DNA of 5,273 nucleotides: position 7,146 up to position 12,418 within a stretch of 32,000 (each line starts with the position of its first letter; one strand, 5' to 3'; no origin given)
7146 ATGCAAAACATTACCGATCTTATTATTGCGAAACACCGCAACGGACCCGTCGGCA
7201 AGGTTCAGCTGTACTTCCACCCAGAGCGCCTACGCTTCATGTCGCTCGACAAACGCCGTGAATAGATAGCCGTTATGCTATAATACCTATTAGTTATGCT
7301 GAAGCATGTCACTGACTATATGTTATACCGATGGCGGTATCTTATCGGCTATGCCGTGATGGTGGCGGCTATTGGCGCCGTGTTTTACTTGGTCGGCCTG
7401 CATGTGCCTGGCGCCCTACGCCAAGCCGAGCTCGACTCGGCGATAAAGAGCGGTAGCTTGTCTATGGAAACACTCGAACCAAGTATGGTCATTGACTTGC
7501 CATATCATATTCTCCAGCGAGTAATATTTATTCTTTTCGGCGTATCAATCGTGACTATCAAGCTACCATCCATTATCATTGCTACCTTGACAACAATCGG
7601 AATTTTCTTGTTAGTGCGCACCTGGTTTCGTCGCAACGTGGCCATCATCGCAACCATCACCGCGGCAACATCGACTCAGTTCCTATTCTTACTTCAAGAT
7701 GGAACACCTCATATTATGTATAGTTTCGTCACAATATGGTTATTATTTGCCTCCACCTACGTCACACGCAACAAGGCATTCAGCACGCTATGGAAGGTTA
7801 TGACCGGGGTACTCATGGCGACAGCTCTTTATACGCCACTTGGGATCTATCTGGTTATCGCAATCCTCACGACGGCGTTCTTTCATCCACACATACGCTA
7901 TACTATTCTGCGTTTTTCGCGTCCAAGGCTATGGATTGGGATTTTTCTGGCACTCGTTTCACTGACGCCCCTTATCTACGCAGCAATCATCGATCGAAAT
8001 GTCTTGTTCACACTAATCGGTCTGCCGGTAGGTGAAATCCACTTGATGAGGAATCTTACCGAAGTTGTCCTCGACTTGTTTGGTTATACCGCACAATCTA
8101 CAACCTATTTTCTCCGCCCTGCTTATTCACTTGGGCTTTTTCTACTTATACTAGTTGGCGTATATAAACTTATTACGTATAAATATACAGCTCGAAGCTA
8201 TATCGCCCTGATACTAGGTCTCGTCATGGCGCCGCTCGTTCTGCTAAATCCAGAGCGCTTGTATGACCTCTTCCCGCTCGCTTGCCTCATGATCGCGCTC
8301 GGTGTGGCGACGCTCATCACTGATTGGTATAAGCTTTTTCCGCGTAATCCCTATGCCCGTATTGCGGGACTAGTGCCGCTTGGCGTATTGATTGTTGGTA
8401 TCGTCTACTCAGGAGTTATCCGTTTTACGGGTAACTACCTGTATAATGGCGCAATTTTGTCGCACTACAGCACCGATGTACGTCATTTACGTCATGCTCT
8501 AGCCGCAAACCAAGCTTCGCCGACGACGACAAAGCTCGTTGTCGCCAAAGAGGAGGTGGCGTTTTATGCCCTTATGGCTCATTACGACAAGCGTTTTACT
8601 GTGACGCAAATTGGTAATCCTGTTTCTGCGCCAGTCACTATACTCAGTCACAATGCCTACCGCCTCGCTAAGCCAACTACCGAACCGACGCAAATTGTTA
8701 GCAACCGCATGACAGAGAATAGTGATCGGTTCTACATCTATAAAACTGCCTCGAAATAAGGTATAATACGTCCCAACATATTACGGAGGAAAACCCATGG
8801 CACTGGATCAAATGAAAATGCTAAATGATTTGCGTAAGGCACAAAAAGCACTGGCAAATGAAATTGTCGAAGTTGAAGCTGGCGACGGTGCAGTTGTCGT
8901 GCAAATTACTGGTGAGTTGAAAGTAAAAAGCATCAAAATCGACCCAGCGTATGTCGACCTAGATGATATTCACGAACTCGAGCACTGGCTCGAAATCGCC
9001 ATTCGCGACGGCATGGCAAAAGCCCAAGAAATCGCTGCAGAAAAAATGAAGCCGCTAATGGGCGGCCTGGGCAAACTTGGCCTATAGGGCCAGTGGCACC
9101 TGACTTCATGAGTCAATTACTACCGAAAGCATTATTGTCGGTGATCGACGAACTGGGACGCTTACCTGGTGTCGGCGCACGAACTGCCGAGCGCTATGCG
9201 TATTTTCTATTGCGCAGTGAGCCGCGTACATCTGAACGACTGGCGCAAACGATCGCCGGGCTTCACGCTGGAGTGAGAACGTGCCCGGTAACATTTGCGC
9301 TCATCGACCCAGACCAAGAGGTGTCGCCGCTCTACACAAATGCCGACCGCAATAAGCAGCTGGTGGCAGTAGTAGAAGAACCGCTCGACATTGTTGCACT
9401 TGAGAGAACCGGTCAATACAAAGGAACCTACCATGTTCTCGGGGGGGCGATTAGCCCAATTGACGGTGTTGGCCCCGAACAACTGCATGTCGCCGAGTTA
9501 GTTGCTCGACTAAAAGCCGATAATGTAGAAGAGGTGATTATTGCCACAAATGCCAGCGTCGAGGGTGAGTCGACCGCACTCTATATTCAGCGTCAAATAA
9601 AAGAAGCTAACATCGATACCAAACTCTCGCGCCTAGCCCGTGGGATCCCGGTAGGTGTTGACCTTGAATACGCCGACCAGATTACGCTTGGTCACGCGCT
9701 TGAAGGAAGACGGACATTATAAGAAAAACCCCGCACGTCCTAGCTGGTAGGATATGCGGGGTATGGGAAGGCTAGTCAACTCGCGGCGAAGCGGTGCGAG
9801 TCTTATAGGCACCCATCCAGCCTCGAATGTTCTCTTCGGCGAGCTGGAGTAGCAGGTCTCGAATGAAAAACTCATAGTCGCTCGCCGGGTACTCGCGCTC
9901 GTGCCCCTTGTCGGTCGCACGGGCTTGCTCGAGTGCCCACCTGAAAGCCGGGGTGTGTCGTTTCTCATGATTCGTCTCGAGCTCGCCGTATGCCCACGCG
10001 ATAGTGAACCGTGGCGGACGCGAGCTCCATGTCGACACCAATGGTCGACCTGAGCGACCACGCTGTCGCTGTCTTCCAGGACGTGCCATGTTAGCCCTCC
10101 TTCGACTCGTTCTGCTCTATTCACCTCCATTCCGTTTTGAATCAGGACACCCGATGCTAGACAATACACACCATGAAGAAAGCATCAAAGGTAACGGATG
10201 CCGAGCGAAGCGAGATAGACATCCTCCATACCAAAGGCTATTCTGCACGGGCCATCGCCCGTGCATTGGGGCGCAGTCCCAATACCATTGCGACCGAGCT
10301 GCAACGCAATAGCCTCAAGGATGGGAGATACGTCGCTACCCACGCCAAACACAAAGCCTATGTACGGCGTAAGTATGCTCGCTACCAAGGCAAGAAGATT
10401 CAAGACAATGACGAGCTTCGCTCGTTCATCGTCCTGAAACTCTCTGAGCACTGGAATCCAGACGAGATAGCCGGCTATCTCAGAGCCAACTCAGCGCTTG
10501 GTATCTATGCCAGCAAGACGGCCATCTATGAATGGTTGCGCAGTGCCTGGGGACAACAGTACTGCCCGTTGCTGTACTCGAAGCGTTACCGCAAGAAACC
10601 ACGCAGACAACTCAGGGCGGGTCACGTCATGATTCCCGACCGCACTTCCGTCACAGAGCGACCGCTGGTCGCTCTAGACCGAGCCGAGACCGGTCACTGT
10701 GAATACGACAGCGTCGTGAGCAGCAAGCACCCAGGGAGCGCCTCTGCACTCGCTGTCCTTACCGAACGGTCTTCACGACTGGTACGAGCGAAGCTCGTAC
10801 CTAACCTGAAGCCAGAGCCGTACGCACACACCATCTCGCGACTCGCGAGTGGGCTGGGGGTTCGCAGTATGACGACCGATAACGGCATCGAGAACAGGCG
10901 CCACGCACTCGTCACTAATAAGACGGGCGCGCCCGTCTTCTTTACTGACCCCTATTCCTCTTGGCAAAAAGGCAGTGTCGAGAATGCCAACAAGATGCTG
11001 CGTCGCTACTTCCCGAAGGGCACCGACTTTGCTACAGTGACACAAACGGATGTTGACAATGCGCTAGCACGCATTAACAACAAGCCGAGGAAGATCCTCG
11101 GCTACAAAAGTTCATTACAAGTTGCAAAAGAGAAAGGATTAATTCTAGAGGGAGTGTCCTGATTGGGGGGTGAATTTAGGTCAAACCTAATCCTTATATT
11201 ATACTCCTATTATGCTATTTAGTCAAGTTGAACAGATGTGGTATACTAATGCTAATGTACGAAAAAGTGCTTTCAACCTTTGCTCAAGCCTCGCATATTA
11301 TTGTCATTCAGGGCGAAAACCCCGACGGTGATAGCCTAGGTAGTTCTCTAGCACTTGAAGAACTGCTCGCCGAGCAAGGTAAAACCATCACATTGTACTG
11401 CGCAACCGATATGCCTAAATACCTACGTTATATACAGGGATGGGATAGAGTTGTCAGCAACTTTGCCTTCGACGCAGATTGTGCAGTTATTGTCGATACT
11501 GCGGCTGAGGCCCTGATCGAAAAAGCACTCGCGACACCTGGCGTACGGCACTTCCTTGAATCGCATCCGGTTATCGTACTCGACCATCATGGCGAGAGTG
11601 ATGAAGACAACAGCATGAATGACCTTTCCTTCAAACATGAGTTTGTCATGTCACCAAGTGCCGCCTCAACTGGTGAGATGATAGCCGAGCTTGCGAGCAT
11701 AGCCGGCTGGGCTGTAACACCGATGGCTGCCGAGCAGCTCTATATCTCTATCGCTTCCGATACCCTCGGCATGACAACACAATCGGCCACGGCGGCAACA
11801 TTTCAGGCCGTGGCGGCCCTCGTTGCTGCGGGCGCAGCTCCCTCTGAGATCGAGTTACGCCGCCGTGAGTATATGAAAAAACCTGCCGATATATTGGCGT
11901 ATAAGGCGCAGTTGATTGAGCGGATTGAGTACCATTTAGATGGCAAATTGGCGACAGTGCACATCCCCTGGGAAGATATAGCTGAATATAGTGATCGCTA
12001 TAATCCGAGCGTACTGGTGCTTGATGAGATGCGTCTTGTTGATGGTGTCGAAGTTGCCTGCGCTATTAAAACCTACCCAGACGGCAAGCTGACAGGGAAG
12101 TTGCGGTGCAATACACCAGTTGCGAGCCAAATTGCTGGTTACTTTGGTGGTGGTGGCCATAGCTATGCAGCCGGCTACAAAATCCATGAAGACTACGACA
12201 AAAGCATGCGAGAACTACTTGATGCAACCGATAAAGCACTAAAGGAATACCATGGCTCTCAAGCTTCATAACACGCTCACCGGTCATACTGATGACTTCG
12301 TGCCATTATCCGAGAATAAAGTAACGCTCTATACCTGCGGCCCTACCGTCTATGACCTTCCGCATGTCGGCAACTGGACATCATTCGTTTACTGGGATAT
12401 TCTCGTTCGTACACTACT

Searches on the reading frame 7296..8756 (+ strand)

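Call 79: search_protein_families(library=pfam, proteins=[window:7296-8756:+], max_evalue=0.00001)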
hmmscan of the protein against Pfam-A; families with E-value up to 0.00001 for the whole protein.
window:7296-8756:+ (487 aa): 1 family
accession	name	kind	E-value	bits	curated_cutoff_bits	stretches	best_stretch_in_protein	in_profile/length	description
PF13231.12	PMT_2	-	4.1e-10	40.5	26.1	1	73-227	9-158/160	Dolichyl-phosphate-mannose-protein mannosyltransferase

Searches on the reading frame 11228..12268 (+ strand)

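Call 79: search_protein_families(library=pfam, proteins=[window:11228-12268:+], max_evalue=0.00001)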
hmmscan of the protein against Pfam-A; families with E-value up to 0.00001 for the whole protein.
window:11228-12268:+ (347 aa): 1 family
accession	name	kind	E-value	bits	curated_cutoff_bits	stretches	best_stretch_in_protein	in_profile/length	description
PF01368.27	DHH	-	2.3e-11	44.5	28.1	1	24-173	2-123/125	DHH family, N-terminal domain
